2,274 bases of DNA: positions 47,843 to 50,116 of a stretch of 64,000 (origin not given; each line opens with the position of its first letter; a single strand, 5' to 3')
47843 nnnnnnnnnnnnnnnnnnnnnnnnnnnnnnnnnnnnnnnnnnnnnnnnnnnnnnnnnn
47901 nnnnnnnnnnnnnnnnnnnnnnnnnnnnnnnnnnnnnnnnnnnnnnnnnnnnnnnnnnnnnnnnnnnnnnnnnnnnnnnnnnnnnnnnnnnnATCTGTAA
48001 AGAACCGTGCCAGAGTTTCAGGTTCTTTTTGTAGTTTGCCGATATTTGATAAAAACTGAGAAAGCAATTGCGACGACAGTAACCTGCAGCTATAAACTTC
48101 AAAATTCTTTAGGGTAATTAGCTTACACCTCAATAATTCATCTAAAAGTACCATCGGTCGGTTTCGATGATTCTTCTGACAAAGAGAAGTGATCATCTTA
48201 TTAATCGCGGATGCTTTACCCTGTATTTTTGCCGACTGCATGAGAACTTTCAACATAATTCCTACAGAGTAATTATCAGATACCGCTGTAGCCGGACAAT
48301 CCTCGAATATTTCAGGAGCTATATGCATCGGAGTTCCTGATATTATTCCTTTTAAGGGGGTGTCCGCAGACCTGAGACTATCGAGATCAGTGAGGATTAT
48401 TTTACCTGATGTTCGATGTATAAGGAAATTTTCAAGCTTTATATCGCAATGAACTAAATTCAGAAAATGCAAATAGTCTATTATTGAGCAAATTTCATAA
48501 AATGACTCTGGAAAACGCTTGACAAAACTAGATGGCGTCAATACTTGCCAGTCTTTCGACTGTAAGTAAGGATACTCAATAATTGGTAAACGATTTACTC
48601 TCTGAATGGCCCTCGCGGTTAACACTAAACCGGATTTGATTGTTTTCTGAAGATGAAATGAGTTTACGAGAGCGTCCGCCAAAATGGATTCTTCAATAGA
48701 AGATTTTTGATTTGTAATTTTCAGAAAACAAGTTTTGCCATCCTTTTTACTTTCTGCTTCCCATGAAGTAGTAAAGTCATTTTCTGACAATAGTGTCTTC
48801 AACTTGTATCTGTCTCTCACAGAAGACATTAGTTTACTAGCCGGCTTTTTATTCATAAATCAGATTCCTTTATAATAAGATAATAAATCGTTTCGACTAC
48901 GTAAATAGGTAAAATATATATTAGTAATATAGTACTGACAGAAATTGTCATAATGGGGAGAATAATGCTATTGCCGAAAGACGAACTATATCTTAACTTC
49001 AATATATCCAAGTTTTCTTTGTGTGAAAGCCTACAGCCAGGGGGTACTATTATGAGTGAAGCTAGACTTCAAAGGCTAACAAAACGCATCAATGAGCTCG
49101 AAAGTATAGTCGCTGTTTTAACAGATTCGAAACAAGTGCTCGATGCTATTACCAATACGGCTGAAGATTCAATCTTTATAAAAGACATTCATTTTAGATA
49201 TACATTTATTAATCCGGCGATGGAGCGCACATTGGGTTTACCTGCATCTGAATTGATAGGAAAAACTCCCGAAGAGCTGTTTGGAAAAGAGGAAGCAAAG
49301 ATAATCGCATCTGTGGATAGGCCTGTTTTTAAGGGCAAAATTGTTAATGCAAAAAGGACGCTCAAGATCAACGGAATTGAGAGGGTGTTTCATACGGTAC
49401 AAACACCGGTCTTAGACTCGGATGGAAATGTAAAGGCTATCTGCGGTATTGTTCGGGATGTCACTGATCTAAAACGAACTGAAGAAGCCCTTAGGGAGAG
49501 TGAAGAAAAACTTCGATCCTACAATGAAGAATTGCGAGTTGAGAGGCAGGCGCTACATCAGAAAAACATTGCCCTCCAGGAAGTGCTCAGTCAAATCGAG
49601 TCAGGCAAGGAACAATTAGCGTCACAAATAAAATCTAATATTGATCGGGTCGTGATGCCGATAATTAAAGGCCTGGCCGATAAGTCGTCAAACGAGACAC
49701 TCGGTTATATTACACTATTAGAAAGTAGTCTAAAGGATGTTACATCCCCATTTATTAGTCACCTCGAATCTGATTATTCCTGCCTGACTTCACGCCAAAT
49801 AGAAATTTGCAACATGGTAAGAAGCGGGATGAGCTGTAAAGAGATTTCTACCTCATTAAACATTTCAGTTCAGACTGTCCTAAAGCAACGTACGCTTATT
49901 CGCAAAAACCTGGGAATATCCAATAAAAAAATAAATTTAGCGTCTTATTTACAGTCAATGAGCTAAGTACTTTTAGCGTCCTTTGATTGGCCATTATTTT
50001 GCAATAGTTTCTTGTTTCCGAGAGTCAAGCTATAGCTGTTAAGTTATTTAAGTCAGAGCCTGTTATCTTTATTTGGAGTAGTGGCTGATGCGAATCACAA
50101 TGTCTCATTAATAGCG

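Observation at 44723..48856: Kinase-like / TPR / GAF / sigma54-activator megaprotein with non-canonical kinase and GAFTGA motifs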

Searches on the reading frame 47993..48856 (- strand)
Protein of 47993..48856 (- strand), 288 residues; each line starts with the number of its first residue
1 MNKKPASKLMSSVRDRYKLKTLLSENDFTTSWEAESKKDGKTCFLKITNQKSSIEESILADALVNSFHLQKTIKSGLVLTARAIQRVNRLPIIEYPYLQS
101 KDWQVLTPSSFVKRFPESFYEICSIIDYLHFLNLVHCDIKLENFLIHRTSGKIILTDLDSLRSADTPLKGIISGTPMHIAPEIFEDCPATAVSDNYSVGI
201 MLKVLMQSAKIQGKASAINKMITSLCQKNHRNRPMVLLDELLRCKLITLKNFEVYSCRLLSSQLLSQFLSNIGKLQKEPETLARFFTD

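Call 21: search_solved_structures(query=window:47993-48856:-, max_evalue=0.01, show_alignments=2)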
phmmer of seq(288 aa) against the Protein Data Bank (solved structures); distinct sequences matched with E-value up to 0.01: 704 (the best 60 are shown).
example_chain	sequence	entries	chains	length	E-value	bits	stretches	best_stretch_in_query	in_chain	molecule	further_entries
5jzn_A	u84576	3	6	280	1.2e-10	44.5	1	9-206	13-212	Serine/threonine-protein kinase DCLK1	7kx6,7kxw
7f3g_A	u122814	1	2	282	1.3e-10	44.5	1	9-206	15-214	Isoform 4 of Serine/threonine-protein kinase DCLK1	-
5jzj_A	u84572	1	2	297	1.5e-10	44.2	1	9-206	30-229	Serine/threonine-protein kinase DCLK1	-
7kx8_A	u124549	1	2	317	1.7e-10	44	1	9-206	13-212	Serine/threonine-protein kinase DCLK1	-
6kyr_A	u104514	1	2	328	2.2e-10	43.7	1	11-206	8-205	Serine/threonine-protein kinase DCLK1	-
6kyq_A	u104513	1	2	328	2.2e-10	43.7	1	11-206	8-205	Serine/threonine-protein kinase DCLK1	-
1gzk_A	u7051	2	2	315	3e-09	40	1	24-206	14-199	RAC-BETA SERINE/THREONINE PROTEIN KINASE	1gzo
1mrv_A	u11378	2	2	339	3.3e-09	39.8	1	23-206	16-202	RAC-beta serine/threonine kinase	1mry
2jdo_A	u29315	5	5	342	3.5e-09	39.7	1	23-206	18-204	RAC-BETA SERINE/THREONINE-PROTEIN KINASE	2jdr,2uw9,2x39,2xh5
1gzn_A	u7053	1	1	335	3.5e-09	39.7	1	24-206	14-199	RAC-BETA SERINE/THREONINE PROTEIN KINASE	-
3d0e_A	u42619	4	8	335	3.5e-09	39.7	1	24-206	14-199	RAC-beta serine/threonine-protein kinase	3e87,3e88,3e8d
1o6k_A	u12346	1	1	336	3.5e-09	39.7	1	24-206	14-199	RAC-BETA SERINE/THREONINE PROTEIN KINASE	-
1o6l_A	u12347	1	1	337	3.6e-09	39.7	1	24-206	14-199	RAC-BETA SERINE/THREONINE PROTEIN KINASE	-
9c1w_A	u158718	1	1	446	4e-09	39.5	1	22-206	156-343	RAC-beta serine/threonine-protein kinase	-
8q61_A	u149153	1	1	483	4.8e-09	39.3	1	22-206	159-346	RAC-beta serine/threonine-protein kinase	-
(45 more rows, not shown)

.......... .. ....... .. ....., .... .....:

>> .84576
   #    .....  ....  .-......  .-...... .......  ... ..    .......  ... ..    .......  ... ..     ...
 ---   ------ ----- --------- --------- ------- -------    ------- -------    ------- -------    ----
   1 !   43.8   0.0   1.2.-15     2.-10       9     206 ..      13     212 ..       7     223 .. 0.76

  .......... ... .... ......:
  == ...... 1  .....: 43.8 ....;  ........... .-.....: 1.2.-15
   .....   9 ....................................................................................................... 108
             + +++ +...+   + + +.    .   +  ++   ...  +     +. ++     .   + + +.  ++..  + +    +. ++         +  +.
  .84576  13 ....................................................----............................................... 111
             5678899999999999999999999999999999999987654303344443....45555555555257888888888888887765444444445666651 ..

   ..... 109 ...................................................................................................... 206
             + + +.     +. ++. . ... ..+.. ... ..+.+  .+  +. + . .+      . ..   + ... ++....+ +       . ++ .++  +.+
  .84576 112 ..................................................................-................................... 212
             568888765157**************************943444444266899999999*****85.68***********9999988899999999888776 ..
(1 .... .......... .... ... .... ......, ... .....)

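Call 41: find_related_loci(query=A1, collection=genome_contigs, flank=10000)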
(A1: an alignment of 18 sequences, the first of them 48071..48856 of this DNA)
Query A1 (262 aa) in genome_contigs; peptide patterns used: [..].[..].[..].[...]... (x = any residue, [..] = any of these).
141 stretches matched a pattern; 57 encode a relative of the query (tblastn E <= 1e-3); 57 distinct loci.
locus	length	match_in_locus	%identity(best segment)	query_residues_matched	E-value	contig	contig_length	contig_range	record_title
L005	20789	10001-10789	37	5-258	6e-49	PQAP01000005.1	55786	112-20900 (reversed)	MAG: candidate division GN15 bacterium isolate FeB_12 scaffold5, whole genome shotgun sequence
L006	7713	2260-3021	39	12-254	3e-47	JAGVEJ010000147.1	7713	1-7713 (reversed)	MAG: Candidatus Zixiibacteriota bacterium isolate DeMMO2_6 c_000000022697, whole genome shotgun sequence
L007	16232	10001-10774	37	16-262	5e-46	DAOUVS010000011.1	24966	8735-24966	MAG TPA_asm: Candidatus Zixiibacteriota bacterium isolate CSMAG_855 CSMAG_855_k127_3987662_length_24966_cov_8.0000, whol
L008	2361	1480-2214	40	1-247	1e-45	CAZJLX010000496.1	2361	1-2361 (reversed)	MAG TPA_asm: uncultured Ignavibacteriaceae bacterium isolate binchicken_co129_825 genome assembly, contig: NODE_195750_l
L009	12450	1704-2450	36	17-261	4e-45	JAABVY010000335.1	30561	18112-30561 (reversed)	MAG: Candidatus Zixiibacteriota bacterium isolate ACK-K077 K_merged_R1_(paired)_contig_24678, whole genome shotgun seque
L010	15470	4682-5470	35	3-261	1e-44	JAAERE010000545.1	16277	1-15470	MAG: bacterium isolate Gpa_37 GpaG_CONTIG5355951, whole genome shotgun sequence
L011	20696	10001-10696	38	17-243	2e-44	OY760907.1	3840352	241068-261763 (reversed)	MAG: uncultured candidate division Zixibacteria bacterium isolate 2d357583-1faf-4436-89ad-6f0e4817d39a genome assembly,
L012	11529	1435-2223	34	11-261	4e-44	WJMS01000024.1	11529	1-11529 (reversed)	MAG: candidate division GN15 bacterium isolate Bin_052 k141_232428, whole genome shotgun sequence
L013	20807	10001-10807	35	5-262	1e-43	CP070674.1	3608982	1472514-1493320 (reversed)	MAG: Candidatus Zixiibacteriota bacterium isolate bin72 chromosome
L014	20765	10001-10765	37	6-250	2e-43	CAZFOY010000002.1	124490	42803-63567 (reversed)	MAG TPA_asm: uncultured Ignavibacteriales bacterium isolate binchicken_co224_254 genome assembly, contig: NODE_35_length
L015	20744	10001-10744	37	17-253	7e-43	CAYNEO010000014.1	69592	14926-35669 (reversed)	MAG TPA_asm: uncultured Ignavibacteriales bacterium isolate binchicken_co150_676 genome assembly, contig: NODE_691_lengt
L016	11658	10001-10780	36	4-261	2e-42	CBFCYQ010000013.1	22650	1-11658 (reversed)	MAG TPA_asm: uncultured bacterium isolate SRR26215689_metabat2_8 genome assembly, contig: ERZ25073498.406, whole genome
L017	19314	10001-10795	38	8-261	2e-42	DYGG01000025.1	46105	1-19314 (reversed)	MAG TPA_asm: Ignavibacterium sp. isolate BE2012_50_10 Afr_mines_BE2012_424_length_46105_cov_4_115288, whole genome shotg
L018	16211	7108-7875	36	17-262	9e-43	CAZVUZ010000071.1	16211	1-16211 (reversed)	MAG TPA_asm: uncultured Ignavibacteriales bacterium isolate binchicken_co42_518 genome assembly, contig: NODE_5040_lengt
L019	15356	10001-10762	32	15-261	1e-42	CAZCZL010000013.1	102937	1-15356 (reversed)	MAG TPA_asm: uncultured Ignavibacteriales bacterium isolate binchicken_co16_343 genome assembly, contig: NODE_330_length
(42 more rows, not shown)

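Call 68: predict_structure(alignment_id=A1)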
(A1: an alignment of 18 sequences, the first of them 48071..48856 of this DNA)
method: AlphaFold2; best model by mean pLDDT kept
length: 262 residues; sequences in the alignment: 18
mean_pLDDT: 93.3   pTM: 0.90
mean pLDDT of the five models: 93.3, 92.8, 92.0, 91.7, 91.5
residues with pLDDT >= 90: 227; 70-90: 28; 50-70: 6; < 50: 1
segments of 3 or more residues with pLDDT < 50: none
pLDDT, mean of each block of 10 residues (from residue 1): 73 96 92 96 95 91 95 97 93 95 95 95 98 95 96 95 86 83 91 97 89 89 97 98 98 97 93
secondary structure, 60 per line:
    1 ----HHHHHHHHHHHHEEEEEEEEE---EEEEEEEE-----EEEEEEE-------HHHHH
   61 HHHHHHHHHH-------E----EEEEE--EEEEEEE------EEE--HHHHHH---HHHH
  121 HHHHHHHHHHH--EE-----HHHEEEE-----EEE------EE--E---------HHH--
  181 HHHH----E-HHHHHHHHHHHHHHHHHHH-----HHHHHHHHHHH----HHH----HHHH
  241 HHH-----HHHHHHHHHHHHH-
elements in order: H5-16 E17-25 E29-36 E42-48 H56-70 E83-87 E90-96 E103-105 H108-113 H117-131 E144-147 E153-155 H181-184 H191-209 H215-225 H237-243 H249-261

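Call 72: fold_search(model_id=the predicted structure, library=pdb)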
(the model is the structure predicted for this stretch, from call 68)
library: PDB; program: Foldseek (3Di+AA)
matches with E <= 10: 2000; with E <= 0.001: 1999
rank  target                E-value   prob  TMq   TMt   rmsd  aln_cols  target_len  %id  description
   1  7kx8_A                1.3e-12  1.00  0.59  0.59   5.6       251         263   21  Crystal structure of DCLK1-Cter in complex with FMF-03-055-1 (released 2021-09-22)
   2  5ig1_A                1.9e-12  1.00  0.67  0.60   8.3       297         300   18  Crystal structure of S. rosetta CaMKII kinase domain (released 2016-03-23)
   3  5dh3_A                2.1e-12  1.00  0.64  0.58   9.0       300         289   15  Crystal structure of MST2 in complex with XMU-MP-1 (released 2016-08-31)
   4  5dh3_B                3.5e-12  1.00  0.65  0.60   8.1       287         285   16  Crystal structure of MST2 in complex with XMU-MP-1 (released 2016-08-31)
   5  6qmo                  3.9e-12  1.00  0.65  0.58   8.7       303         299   17  Death-associated Protein Kinase 1 (DAPK1) catalytic and auto-regulatory domains with S289E and S308A mutations (released 2019-08-28)
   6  5auv                  4.1e-12  1.00  0.65  0.62   5.6       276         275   19  Crystal structure of DAPK1 in complex with apigenin. (released 2015-10-07)
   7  7f3g_A                5.5e-12  1.00  0.62  0.60   5.1       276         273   20  Crystal structure of DCLK1 kinase domain in complex with ruxolitinib (released 2021-08-18)
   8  6qn4                  6.2e-12  1.00  0.67  0.63   5.7       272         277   18  Death-associated Protein Kinase 1 (DAPK1) catalytic and auto-regulatory domains with S289E and S308E mutations (released 2019-08-28)
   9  1p4f                  7.3e-12  1.00  0.66  0.64   5.3       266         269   19  DEATH ASSOCIATED PROTEIN KINASE CATALYTIC DOMAIN WITH BOUND INHIBITOR FRAGMENT (released 2004-09-28)
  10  8ie5                  7.3e-12  1.00  0.64  0.62   6.4       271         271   19  Crystal structure of DAPK1 in complex with oxyresveratrol (released 2023-05-24)
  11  8r4v_B                8.2e-12  1.00  0.67  0.57   6.0       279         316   18  Structure of Salt-inducible kinase 3 in complex with inhibitor (released 2024-03-27)
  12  4b4l                  8.2e-12  1.00  0.64  0.57   8.5       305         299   18  CRYSTAL STRUCTURE OF AN ARD DAP-KINASE 1 MUTANT (released 2013-08-21)
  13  2xzs_A                9.2e-12  1.00  0.66  0.58   7.7       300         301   18  Death associated protein kinase 1 residues 1-312 (released 2011-12-07)
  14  3c0i                  9.7e-12  1.00  0.65  0.58   5.7       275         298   15  CASK CaM-Kinase Domain- 3'-AMP complex, P212121 form (released 2008-04-29)
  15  4yo4                  9.7e-12  1.00  0.67  0.63   5.7       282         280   19  Crystal Structure of DAPK1 catalytic domain in complex with the hinge binding fragment phthalazine (released 2015-05-06)
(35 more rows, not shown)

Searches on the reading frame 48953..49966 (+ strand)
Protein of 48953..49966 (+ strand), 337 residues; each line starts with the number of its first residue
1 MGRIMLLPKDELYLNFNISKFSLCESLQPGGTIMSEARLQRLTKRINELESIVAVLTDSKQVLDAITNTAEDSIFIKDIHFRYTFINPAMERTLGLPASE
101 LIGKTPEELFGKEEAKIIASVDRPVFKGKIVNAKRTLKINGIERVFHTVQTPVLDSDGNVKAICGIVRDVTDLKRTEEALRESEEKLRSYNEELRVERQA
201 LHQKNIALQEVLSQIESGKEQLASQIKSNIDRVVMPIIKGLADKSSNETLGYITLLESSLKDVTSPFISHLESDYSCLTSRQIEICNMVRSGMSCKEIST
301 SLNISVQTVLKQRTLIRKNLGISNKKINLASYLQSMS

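Call 15: search_protein_families(library=pfam, proteins=[window:48953-49966:+], max_evalue=0.001)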
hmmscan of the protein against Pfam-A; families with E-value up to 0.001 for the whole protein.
window:48953-49966:+ (337 aa): 4 families
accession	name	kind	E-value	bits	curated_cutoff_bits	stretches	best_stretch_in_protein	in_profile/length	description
PF08448.16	PAS_4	-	6.4e-16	59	23.1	1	71-175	5-110/110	PAS fold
PF00989.32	PAS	-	4.2e-11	43.3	22.6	1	63-170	3-113/113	PAS fold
PF13426.13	PAS_9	-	1.1e-09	39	27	1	72-172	2-103/103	PAS domain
PF00196.25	GerE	-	4.2e-07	29.9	23.5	1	277-325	2-50/57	Bacterial regulatory proteins, luxR family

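Call 94: search_protein_families(library=ncbifam, proteins=[window:48953-49966:+], max_evalue=0.01)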
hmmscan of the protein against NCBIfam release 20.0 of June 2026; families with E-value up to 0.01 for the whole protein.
window:48953-49966:+ (337 aa): 27 families (the best 25 are shown)
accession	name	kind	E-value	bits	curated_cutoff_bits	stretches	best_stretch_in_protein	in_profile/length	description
TIGR00229.1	sensory_box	domain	2.8e-17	63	22.9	1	59-180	3-126/126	PAS domain S-box protein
NF008302.0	PRK11091.1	equivalog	1.8e-14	52.9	838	1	36-183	130-279/779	aerobic respiration two-component sensor histidine kinase ArcB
NF008468.0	PRK11360.1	equivalog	1.7e-07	30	646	1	42-184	252-391/616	two-component system sensor histidine kinase AtoS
NF041831.1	NO_HK_NahK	exception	4.1e-07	28.4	1500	1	53-204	313-465/854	hybrid sensor histidine kinase/response regulator NahK/ErcS'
NF052574.1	HisKinEspCMyxo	equivalog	1.1e-06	27.1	1200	1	80-178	307-406/785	serine histidine kinase EspC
NF053781.1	cdiGMPphdstlr2612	equivalog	1.5e-06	26.1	1600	1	138-193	668-723/1268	Tlr1612 family c-di-GMP phosphodiesterase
NF052445.1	RespRegMctR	equivalog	1.7e-06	27.6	300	1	273-324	140-191/205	two-component system response regulator MctR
NF041777.1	sens_FixL_Rhizob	equivalog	2.6e-06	26.4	850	1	144-190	82-128/485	sensor protein FixL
NF040749.1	tetrathio_RR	equivalog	2.6e-05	24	290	1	269-323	125-179/191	tetrathionate respiration response regulator TtrR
NF007708.0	PRK10403.1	equivalog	4.4e-05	23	343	1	271-318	147-195/215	nitrate/nitrite response regulator protein NarP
TIGR03020.2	EpsA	equivalog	6.1e-05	22.8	170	1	273-325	186-238/247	XrtB/PEP-CTERM-associated transcriptional regulator EpsA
NF007298.0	PRK09776.1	equivalog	0.00015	19.7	1135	1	140-188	511-558/1111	diguanylate cyclase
NF007018.1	PRK09483.1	equivalog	0.00027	20.7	280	1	269-324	140-195/217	UvrY/SirA/GacA family response regulator transcription factor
NF007505.1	PRK10100.1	equivalog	0.00058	19.6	250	1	270-310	137-177/204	biofilm master transcriptional regulator CsgD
NF045675.1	PhdiestaseDibA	equivalog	0.00078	17.9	980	1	48-181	65-200/623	phosphodiesterase DibA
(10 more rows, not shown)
